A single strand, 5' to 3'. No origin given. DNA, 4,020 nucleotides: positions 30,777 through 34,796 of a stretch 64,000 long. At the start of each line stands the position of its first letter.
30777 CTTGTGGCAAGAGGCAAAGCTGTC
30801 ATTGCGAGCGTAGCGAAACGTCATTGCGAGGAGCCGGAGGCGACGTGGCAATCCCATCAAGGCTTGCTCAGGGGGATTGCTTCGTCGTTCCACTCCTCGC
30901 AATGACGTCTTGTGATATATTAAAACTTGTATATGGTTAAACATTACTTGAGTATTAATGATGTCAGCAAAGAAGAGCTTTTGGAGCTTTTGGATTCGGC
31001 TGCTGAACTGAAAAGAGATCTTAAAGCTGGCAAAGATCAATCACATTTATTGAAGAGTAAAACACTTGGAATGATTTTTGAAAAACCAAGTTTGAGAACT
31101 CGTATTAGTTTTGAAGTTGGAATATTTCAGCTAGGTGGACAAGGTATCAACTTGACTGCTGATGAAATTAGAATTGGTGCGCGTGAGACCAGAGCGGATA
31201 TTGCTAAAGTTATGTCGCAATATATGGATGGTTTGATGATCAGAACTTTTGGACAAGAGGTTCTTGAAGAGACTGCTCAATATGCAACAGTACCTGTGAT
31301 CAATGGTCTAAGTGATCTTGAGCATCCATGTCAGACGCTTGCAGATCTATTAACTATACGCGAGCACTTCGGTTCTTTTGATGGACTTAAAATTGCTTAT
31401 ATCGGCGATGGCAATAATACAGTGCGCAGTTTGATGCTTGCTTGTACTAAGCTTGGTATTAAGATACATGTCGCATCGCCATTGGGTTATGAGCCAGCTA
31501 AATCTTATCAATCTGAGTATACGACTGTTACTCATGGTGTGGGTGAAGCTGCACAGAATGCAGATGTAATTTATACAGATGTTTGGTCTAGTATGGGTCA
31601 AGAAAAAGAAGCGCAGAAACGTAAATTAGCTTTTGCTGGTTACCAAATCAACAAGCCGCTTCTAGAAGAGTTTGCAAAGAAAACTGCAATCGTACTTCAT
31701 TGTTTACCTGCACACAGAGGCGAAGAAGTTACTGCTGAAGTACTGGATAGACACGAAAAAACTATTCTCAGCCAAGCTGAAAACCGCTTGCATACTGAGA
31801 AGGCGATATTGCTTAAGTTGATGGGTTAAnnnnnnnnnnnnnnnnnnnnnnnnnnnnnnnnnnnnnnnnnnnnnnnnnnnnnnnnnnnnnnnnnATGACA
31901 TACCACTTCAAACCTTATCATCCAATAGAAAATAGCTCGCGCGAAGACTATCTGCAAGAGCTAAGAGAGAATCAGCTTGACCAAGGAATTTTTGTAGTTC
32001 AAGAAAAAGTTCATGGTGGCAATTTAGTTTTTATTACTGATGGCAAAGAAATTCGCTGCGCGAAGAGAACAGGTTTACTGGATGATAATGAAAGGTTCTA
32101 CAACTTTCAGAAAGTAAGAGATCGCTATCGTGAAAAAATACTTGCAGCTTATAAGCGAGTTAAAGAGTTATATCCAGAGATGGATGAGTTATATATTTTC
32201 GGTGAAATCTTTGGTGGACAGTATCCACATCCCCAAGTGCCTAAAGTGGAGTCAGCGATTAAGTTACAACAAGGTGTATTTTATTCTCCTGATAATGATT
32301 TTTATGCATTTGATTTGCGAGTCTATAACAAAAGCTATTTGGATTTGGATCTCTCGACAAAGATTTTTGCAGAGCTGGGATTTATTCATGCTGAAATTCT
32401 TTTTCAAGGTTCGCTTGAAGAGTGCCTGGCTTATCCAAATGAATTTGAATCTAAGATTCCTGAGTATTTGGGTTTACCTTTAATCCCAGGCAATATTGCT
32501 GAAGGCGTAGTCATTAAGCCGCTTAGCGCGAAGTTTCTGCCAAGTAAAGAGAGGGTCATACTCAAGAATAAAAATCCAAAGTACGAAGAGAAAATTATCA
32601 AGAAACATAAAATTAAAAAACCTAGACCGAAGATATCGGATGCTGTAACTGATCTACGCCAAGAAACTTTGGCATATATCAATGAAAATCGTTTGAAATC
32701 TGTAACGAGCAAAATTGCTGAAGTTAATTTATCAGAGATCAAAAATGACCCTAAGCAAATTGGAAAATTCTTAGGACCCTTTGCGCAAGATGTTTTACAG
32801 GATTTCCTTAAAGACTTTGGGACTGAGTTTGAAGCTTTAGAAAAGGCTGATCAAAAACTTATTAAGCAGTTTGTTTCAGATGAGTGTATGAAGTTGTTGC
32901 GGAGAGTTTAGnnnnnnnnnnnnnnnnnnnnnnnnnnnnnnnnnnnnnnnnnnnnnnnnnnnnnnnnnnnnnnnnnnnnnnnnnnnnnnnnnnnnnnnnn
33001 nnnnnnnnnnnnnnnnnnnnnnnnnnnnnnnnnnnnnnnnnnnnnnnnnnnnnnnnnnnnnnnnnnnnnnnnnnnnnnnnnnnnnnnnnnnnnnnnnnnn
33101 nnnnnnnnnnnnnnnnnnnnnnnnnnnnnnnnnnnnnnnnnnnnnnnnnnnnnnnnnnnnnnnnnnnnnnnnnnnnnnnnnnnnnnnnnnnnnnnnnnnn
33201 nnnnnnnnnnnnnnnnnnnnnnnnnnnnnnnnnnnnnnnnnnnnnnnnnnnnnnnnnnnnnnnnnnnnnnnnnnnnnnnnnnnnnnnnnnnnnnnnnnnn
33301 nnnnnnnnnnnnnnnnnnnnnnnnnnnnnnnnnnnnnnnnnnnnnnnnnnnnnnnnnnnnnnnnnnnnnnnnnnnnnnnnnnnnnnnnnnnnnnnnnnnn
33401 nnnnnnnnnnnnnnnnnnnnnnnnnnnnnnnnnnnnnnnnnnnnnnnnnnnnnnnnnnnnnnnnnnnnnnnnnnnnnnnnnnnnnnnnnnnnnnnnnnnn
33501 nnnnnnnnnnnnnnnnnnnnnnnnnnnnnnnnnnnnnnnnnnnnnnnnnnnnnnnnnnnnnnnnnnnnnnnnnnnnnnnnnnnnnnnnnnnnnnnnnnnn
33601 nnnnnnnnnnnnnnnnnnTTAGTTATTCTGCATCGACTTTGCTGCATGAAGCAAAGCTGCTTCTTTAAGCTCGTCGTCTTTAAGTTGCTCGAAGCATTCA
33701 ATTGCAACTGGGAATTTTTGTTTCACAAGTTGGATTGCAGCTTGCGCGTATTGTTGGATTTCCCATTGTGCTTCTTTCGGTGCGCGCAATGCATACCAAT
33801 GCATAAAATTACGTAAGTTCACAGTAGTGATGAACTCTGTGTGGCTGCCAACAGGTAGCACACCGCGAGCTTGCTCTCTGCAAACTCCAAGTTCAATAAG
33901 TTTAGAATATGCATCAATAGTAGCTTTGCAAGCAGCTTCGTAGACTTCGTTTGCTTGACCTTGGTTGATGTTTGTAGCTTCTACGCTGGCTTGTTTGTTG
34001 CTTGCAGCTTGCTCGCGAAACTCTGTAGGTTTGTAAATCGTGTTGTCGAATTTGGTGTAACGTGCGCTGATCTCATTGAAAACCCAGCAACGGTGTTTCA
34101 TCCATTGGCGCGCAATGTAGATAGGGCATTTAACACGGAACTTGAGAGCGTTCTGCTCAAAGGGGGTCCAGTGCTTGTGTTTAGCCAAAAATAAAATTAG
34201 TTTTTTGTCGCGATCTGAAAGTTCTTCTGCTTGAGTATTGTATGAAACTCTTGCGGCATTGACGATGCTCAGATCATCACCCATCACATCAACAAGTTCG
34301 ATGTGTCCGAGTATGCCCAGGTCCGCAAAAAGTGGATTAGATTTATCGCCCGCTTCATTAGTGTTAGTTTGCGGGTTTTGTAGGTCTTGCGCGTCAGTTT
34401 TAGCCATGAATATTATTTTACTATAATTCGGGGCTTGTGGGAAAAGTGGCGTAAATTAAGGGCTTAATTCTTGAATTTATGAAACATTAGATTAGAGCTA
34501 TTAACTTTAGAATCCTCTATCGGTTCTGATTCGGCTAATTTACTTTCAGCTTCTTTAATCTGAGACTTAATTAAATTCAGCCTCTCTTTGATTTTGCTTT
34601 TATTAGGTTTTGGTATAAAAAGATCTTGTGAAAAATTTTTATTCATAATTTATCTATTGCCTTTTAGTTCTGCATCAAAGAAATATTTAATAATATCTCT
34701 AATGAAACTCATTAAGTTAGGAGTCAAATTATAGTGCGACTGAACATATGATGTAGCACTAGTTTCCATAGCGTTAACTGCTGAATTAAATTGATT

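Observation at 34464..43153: Three consecutive ~850-925-aa orphan hydrophilic proteins with small acidic partner ORFs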

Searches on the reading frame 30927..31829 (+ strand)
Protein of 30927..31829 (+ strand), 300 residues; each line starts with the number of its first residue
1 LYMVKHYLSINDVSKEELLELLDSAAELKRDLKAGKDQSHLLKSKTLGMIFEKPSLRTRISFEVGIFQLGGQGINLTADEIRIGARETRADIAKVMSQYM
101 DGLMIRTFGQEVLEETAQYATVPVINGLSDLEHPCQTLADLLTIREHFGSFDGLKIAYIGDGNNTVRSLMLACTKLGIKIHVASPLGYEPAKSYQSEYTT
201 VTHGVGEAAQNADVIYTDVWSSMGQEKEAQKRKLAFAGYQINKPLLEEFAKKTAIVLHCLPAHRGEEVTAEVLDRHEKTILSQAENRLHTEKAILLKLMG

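Call 7: search_protein_families(library=pfam, proteins=[window:30927-31829:+], max_evalue=0.001)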
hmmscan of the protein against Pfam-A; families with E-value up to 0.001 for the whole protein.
window:30927-31829:+ (300 aa): 3 families
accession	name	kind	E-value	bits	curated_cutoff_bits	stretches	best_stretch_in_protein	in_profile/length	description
PF02729.26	OTCace_N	-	1.6e-49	168.3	29.9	1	5-146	1-148/148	Aspartate/ornithine carbamoyltransferase, carbamoyl-P binding domain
PF00185.30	OTCace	-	1.7e-48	165.1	29.4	1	152-296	1-155/157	Aspartate/ornithine carbamoyltransferase, Asp/Orn binding domain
PF03807.23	F420_oxidored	-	0.00033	21.6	21.6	0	155-215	1-63/94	NADP oxidoreductase coenzyme F420-dependent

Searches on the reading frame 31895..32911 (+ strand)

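Call 7: search_protein_families(library=pfam, proteins=[window:31895-32911:+], max_evalue=0.001)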
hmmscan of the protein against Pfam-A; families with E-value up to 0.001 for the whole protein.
window:31895-32911:+ (338 aa): 2 families
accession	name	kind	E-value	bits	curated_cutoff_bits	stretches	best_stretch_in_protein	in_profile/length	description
PF09414.15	RNA_ligase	-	1.4e-19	71.3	27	1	33-224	3-169/171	RNA ligase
PF18043.6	T4_Rnl2_C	-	6.5e-17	62.1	27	1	247-333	3-82/82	T4 RNA ligase 2 C-terminal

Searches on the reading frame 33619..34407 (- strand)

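Call 7: search_protein_families(library=pfam, proteins=[window:33619-34407:-], max_evalue=0.001)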
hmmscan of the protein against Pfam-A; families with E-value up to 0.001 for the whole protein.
window:33619-34407:- (262 aa): 1 family
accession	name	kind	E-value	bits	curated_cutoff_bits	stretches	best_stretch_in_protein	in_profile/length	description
PF02511.20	Thy1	-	1.7e-51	175.1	24.8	1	37-234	1-191/191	Thymidylate synthase complementing protein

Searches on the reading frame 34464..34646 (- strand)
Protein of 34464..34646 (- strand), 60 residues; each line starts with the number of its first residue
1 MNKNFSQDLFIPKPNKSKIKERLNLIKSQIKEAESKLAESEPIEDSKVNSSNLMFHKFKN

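Call 5: search_protein_families(library=pfam, proteins=[window:34464-34646:-], max_evalue=1)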
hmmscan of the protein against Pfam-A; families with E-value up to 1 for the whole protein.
window:34464-34646:- (60 aa): 1 family
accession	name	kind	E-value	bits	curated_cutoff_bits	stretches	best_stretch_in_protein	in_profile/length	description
PF03885.18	DUF327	-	0.022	15.2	25.8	1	2-45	23-64/143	Protein of unknown function (DUF327)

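Call 6: search_protein_families(library=ncbifam, proteins=[window:34464-34646:-], max_evalue=1)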
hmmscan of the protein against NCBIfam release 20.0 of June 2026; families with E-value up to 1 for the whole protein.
window:34464-34646:- (60 aa): 0 families

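Call 36: search_protein_families(library=phrogs, proteins=[window:34464-34646:-], max_evalue=0.1)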
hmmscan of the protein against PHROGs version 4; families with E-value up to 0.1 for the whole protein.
window:34464-34646:- (60 aa): 0 families

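Call 37: search_protein_families(library=padloc, proteins=[window:34464-34646:-], max_evalue=0.1)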
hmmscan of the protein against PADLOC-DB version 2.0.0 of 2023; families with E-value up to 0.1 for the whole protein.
window:34464-34646:- (60 aa): 0 families
